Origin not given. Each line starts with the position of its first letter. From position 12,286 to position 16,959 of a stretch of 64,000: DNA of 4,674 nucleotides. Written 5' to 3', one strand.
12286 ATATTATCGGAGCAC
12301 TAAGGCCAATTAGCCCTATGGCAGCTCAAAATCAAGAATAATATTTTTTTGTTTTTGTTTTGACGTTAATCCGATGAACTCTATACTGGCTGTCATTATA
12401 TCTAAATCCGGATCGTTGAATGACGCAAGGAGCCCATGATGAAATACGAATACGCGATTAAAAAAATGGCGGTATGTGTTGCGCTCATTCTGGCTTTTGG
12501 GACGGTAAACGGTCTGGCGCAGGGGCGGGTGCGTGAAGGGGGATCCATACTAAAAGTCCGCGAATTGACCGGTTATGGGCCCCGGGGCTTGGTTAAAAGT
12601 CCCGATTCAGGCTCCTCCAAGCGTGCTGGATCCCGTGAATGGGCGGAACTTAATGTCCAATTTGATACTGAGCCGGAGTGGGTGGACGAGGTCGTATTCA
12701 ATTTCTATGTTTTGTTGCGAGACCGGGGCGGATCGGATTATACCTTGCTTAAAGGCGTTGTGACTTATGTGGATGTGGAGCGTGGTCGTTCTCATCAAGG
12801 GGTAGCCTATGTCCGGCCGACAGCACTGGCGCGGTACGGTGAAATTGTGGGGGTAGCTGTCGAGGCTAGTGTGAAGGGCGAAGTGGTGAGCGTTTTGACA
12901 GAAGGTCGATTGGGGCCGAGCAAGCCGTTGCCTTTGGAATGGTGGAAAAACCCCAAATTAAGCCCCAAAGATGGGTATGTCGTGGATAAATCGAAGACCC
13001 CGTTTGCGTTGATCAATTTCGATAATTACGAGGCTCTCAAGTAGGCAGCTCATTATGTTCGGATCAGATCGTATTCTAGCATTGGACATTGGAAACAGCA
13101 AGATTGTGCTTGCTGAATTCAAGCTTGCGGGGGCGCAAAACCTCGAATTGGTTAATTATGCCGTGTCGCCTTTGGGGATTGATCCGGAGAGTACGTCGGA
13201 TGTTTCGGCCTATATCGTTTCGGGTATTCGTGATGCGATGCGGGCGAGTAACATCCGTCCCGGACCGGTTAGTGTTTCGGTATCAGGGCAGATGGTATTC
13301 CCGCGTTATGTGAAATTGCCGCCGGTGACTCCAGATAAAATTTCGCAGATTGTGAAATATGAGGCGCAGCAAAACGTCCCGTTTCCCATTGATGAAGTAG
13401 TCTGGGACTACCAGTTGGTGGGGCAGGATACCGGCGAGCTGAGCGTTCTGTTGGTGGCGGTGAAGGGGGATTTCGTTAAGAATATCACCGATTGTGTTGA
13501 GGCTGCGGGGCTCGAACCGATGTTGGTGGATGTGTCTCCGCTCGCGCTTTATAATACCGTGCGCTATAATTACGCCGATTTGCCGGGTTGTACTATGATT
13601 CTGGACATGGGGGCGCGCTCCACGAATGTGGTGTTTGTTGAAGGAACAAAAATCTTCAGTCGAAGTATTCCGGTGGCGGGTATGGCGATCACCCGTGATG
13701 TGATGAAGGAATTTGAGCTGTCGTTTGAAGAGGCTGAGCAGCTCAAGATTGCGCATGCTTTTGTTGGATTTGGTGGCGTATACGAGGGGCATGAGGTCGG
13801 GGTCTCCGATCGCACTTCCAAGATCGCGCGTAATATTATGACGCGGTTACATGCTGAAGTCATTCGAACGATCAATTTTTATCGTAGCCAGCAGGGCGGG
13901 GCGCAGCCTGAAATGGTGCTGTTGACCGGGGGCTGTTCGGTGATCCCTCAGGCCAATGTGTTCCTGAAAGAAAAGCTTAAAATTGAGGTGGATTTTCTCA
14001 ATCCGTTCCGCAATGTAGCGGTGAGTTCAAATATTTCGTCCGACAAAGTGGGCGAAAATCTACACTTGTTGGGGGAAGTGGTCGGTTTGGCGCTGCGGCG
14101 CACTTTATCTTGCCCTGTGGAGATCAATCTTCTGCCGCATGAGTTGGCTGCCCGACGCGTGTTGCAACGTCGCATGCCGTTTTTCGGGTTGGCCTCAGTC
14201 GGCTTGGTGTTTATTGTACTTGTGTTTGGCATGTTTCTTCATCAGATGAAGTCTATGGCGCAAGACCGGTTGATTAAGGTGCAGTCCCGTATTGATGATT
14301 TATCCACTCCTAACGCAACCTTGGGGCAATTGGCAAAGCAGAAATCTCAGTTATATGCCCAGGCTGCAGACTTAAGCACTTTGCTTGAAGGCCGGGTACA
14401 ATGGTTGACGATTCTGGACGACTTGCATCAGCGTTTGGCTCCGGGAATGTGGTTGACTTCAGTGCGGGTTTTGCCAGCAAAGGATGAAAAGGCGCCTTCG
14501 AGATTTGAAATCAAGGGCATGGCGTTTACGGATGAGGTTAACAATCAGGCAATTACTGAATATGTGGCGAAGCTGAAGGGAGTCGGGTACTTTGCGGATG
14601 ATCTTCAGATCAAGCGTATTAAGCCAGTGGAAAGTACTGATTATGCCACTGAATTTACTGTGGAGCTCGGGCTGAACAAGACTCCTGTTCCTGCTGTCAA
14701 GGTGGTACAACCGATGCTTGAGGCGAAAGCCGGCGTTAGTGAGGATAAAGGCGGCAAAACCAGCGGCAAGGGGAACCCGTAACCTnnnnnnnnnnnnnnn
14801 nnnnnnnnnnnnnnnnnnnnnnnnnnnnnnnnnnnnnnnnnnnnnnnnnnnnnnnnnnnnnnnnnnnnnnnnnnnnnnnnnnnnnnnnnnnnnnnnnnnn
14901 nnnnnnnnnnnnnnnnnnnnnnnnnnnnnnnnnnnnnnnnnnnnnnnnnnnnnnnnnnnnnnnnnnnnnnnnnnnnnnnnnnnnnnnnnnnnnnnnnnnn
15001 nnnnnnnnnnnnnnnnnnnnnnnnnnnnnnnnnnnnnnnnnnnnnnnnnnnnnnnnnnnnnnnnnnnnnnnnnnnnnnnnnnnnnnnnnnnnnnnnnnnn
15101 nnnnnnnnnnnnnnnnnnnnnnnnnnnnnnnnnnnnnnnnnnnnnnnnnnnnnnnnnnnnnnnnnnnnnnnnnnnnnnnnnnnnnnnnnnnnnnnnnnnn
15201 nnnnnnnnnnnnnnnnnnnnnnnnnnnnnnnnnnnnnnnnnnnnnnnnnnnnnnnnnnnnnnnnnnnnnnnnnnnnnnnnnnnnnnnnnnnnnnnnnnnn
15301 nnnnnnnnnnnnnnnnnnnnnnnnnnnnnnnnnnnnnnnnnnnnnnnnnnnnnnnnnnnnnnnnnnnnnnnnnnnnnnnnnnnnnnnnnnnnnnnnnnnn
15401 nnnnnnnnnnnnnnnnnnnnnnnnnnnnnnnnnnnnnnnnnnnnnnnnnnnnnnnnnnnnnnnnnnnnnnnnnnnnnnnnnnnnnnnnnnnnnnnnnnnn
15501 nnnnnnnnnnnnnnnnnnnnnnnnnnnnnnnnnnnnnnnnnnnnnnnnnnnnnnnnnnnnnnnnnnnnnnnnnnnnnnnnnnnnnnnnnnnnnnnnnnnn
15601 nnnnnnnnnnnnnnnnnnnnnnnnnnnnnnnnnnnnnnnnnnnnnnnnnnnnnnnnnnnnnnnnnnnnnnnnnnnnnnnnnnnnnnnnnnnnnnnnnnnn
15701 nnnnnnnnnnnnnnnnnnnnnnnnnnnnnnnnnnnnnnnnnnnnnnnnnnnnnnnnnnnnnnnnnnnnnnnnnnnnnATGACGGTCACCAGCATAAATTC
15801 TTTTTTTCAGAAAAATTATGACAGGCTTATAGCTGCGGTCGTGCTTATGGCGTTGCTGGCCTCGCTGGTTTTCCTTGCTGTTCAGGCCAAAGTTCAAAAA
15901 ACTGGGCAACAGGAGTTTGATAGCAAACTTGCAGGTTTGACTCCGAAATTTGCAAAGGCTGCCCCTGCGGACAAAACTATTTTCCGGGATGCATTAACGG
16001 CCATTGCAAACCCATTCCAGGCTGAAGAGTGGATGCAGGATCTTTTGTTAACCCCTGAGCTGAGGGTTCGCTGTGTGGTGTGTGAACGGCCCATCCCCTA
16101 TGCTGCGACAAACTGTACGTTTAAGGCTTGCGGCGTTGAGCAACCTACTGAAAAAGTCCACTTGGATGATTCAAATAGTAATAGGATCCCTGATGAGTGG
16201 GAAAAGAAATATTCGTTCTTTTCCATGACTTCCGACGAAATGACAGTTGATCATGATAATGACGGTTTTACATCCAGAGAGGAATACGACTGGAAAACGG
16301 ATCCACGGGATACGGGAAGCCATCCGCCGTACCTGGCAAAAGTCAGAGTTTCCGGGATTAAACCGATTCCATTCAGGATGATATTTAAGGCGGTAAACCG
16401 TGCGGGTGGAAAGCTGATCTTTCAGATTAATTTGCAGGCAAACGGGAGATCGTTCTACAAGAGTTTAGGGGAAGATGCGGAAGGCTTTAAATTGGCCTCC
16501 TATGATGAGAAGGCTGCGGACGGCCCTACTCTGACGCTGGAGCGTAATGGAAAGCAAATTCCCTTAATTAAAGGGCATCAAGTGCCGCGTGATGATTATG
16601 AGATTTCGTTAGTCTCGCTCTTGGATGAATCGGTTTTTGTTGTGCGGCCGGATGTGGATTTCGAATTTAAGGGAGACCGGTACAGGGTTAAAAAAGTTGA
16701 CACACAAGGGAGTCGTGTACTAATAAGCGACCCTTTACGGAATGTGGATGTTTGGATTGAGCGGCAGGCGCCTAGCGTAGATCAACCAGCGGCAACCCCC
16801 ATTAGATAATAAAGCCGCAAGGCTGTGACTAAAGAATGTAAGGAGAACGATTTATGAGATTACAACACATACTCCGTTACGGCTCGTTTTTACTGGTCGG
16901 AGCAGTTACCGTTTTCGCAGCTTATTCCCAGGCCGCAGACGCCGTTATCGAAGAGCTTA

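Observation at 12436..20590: Type IV pilus-like secretion cluster resembling the Akkermansia Amuc_1102 to Amuc_1098 locus, ending in a 5'-3' exonuclease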

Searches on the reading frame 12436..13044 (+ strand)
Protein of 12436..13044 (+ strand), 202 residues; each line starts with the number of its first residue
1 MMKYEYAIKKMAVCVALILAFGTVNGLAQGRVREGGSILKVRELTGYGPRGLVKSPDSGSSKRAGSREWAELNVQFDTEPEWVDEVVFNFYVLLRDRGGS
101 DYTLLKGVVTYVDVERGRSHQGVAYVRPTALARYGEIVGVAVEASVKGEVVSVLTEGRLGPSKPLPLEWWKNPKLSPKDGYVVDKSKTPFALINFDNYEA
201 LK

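Call 3: search_protein_families(library=pfam, proteins=[window:12436-13044:+], max_evalue=0.1)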
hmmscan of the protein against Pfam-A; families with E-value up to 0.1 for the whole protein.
window:12436-13044:+ (202 aa): 0 families

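Call 4: search_protein_families(library=ncbifam, proteins=[window:12436-13044:+], max_evalue=0.1)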
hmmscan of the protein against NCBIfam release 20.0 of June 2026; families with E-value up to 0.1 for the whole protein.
window:12436-13044:+ (202 aa): 2 families
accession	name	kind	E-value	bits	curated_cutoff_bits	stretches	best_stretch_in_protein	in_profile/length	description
NF042424.1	Amuc_1102_rel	equivalog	5e-16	58.9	55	1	54-200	22-181/186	Amuc_1102 family pilus-like protein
TIGR03248.1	galactar-dH20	equivalog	0.031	12.7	730.85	1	92-184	13-108/507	galactarate dehydratase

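Call 28: search_solved_structures(query=window:12436-13041:+, max_evalue=1, show_alignments=1)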
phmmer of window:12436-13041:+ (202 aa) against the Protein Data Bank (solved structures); distinct sequences matched with E-value up to 1: 0.

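Call 53: search_solved_structures(query=A3, max_evalue=1, show_alignments=1)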
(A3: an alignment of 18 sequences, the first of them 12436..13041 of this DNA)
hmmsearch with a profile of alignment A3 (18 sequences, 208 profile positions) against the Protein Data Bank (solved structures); distinct sequences matched with E-value up to 1: 1.
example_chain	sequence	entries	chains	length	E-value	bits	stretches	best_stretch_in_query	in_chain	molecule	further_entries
7dsz_A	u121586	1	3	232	1.9e-14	57.1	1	67-206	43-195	Amuc_1102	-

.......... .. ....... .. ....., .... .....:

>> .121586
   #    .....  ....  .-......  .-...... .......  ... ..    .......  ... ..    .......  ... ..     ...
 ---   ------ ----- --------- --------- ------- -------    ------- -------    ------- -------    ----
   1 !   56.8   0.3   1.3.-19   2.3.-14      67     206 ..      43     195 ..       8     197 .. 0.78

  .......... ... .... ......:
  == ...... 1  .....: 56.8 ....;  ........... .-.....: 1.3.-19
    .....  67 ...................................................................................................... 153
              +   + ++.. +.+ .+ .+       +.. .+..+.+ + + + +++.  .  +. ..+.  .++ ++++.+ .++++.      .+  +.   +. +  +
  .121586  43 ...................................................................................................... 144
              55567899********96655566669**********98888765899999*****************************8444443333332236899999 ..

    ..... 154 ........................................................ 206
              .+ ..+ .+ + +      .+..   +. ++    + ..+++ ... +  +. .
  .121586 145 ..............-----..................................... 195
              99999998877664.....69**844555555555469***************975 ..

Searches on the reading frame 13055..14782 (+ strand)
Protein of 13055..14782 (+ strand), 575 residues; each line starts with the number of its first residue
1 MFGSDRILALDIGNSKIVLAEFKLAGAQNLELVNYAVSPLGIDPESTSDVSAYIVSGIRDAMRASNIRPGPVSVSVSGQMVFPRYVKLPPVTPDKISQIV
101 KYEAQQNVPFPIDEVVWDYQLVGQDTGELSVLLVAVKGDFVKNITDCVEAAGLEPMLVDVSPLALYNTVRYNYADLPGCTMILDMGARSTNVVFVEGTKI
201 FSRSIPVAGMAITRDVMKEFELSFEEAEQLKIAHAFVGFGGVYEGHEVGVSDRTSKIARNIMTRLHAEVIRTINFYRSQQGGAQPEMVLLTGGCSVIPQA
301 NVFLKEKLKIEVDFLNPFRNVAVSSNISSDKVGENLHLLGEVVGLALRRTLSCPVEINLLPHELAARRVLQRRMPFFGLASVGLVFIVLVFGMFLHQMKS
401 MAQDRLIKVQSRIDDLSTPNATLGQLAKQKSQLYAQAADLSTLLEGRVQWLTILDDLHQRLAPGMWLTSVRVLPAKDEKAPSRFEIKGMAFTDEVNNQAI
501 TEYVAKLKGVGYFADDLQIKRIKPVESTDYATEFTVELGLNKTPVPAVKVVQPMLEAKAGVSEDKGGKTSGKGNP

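Call 3: search_protein_families(library=pfam, proteins=[window:13055-14782:+], max_evalue=0.1)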
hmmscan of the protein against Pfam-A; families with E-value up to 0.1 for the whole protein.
window:13055-14782:+ (575 aa): 4 families
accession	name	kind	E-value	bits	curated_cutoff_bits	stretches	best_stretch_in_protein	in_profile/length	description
PF11104.14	PilM_2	-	4.4e-44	151.3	27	1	10-349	2-339/340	Type IV pilus assembly protein PilM;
PF14450.12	FtsA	-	1.7e-11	45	31.8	1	182-317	2-112/127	Cell division protein FtsA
PF05137.18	PilN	-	0.00052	20.4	22.8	1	453-538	2-76/78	Fimbrial assembly protein (PilN)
PF06723.19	MreB_Mbl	-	0.0011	18.3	27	1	177-248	144-222/327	MreB/Mbl protein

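Call 4: search_protein_families(library=ncbifam, proteins=[window:13055-14782:+], max_evalue=0.1)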
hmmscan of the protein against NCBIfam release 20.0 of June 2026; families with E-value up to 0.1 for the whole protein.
window:13055-14782:+ (575 aa): 7 families
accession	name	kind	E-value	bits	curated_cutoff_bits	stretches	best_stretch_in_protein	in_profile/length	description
NF045709.1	Amuc_1101_fam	equivalog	1.3e-149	499.8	650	1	3-486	3-487/608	Amuc_1101 family PilM-like pilus complex protein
TIGR01175.1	pilM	subfamily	4.4e-45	154.2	133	1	8-349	6-347/348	type IV pilus assembly protein PilM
TIGR01174.1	ftsA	equivalog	4.1e-17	62.3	175.85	1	129-298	148-328/371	cell division protein FtsA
NF007009.0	PRK09472.1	equivalog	1.3e-07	31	409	1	129-271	156-298/420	cell division protein FtsA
TIGR02529.1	EutJ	subfamily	0.0068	15.9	152.1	1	141-233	77-164/239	ethanolamine utilization protein EutJ family protein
NF011660.0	PRK15080.1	equivalog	0.061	12.5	182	0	144-233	113-197/277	ethanolamine utilization protein EutJ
NF010539.0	PRK13927.1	subfamily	0.094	11.6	293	0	177-224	150-202/339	rod shape-determining protein MreB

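Call 65: search_solved_structures(query=window:13055-14779:+, max_evalue=0.01)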
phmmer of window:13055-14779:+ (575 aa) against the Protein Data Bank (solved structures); distinct sequences matched with E-value up to 0.01: 9.
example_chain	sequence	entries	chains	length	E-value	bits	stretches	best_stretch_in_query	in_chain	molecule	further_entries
3jc8_Ma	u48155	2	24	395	4e-39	138.1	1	6-349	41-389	Type IV pilus biogenesis protein PilM | PilM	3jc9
2ych_A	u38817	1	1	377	9.8e-26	93.9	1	8-348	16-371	COMPETENCE PROTEIN PILM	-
5eou_A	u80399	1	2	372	2.3e-19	72.9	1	5-361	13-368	Type 4 fimbrial biogenesis protein PilM,Type 4 fimbrial biogenesis protein PilN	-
5eox_A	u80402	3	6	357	9.2e-18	67.6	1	5-348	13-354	Type 4 fimbrial biogenesis protein PilM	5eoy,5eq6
3wt0_A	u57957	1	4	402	7.9e-06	28.2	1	119-237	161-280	Cell division protein FtsA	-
3wqt_A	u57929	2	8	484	1.1e-05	27.7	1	119-237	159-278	Cell division protein FtsA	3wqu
7q6g_A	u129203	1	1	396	2.4e-05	26.7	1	130-271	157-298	Cell division protein FtsA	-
7q6d_A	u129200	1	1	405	3e-05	26.3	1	130-270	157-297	Cell division protein FtsA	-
7q6f_A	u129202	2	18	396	7.4e-05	25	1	127-270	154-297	Cell division protein FtsA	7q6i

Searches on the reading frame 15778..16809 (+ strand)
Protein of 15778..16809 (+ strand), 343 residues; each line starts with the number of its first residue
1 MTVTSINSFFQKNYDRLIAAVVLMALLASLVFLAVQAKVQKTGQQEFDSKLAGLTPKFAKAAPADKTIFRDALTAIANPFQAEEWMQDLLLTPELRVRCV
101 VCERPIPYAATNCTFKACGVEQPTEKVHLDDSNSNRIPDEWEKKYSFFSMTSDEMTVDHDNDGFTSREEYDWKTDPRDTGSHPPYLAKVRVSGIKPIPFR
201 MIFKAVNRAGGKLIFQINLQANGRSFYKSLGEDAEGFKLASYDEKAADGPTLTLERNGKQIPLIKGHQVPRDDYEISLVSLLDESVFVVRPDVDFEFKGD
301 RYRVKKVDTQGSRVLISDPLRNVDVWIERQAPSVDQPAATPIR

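Call 3: search_protein_families(library=pfam, proteins=[window:15778-16809:+], max_evalue=0.1)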
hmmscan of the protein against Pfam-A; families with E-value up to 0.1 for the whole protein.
window:15778-16809:+ (343 aa): 0 families

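Call 4: search_protein_families(library=ncbifam, proteins=[window:15778-16809:+], max_evalue=0.1)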
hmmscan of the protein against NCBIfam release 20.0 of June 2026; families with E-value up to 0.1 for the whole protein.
window:15778-16809:+ (343 aa): 1 family
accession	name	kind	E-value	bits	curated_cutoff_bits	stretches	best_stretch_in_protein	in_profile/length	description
NF042425.1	Amuc_1099_fam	equivalog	3.1e-19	69.7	50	1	11-257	2-239/321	Amuc_1099 family pilus-like system protein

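Call 48: find_homologous_proteins(query=window:15778-16806:+, max_evalue=0.00001)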
Query window:15778-16806:+ (343 aa): 77 proteins with E <= 0.00001 among 4924 candidates.
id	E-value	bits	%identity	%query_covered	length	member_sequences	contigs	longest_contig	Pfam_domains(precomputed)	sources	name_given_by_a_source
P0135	3.3e-229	777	100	100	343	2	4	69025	-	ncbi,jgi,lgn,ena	ncbi:MAG: Amuc_1099 family pilus-like system protein [bacterium]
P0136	2.9e-184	630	80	99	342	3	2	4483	-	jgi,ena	-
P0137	5.3e-180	616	79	99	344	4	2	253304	-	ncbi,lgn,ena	ncbi:MAG: Amuc_1099 family pilus-like system protein [bacterium]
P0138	5.3e-178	609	79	99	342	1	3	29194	-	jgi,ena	-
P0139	8.2e-176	602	76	100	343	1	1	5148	-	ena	-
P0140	1.4e-175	601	79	97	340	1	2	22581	-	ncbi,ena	-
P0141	1.6e-174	598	76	99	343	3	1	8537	-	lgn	-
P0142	1.7e-170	584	74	99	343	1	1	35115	-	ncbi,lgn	-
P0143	9.7e-168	575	75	99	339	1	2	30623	-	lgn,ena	-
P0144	5.7e-166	570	73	99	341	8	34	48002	-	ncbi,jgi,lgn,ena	jgi:hypothetical protein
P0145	3.7e-160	550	72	99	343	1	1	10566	-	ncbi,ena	-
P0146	3.8e-156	537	71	99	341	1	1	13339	-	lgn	-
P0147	2.5e-148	512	68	99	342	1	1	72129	-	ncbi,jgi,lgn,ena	ncbi:MAG: Amuc_1099 family pilus-like system protein [bacterium]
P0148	9.1e-141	487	65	95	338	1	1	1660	-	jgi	jgi:hypothetical protein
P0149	8.3e-140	484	64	99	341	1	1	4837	-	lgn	-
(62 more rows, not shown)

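Call 57: predict_structure(alignment_id=A2)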
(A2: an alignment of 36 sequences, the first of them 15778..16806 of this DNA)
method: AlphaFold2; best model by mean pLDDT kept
length: 343 residues; sequences in the alignment: 36
mean_pLDDT: 81.3   pTM: 0.49
mean pLDDT of the five models: 81.3, 80.9, 80.6, 78.0, 77.9
residues with pLDDT >= 90: 107; 70-90: 181; 50-70: 28; < 50: 27
segments of 3 or more residues with pLDDT < 50: 81-86, 88-94, 332-343
pLDDT, mean of each block of 10 residues (from residue 1): 61 87 95 92 89 74 76 71 47 60 79 84 68 82 81 83 89 88 91 86 90 88 86 90 92 88 83 86 90 90 91 91 88 41 40
secondary structure, 60 per line:
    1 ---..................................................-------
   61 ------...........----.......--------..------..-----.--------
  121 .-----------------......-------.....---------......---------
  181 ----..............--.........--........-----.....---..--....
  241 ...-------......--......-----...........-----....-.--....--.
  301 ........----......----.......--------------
elements in order: H4-53 H67-77 H82-88 H139-144 H152-156 H166-171 H185-188 E189-198 E201-209 E212-219 E225-229 E237-243 E251-256 E259-264 E270-280 E286-289 E294-297 E300-308 E313-318 E323-329
